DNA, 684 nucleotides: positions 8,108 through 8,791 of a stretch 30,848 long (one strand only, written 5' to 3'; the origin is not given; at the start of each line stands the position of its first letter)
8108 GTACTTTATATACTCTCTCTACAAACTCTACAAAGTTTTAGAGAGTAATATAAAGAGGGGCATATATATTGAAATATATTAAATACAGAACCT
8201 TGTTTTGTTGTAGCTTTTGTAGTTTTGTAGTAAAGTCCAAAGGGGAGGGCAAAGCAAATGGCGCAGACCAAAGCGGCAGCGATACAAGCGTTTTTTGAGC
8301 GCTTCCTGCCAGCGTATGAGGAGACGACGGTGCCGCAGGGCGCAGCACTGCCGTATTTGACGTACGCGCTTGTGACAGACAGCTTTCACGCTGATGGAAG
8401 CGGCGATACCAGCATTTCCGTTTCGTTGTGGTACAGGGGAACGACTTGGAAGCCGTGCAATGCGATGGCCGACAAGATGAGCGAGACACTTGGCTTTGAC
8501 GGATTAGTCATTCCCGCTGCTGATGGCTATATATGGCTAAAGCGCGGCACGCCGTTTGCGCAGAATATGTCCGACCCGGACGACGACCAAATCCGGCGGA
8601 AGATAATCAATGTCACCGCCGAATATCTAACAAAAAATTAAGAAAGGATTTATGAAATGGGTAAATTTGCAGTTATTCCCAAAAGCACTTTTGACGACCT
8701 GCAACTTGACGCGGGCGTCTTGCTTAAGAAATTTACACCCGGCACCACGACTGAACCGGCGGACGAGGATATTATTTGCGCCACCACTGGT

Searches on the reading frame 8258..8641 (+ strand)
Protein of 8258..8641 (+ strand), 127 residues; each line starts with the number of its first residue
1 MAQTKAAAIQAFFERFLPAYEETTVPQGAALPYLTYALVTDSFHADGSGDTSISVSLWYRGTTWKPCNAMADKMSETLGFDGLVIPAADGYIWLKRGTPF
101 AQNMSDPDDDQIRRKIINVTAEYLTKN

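Call 9: search_protein_families(library=pfam, proteins=[window:8258-8641:+], max_evalue=0.01)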
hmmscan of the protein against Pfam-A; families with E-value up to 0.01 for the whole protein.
window:8258-8641:+ (127 aa): 0 families

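Call 21: search_protein_families(library=phrogs, proteins=[window:8258-8641:+], max_evalue=0.001)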
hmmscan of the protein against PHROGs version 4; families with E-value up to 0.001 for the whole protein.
window:8258-8641:+ (127 aa): 2 families
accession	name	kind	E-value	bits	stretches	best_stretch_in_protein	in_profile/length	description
phrog_17405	-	head and packaging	4.5e-13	50.3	1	6-115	8-111/121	head protein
phrog_176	-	connector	0.00052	21.1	1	30-122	35-129/131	tail terminator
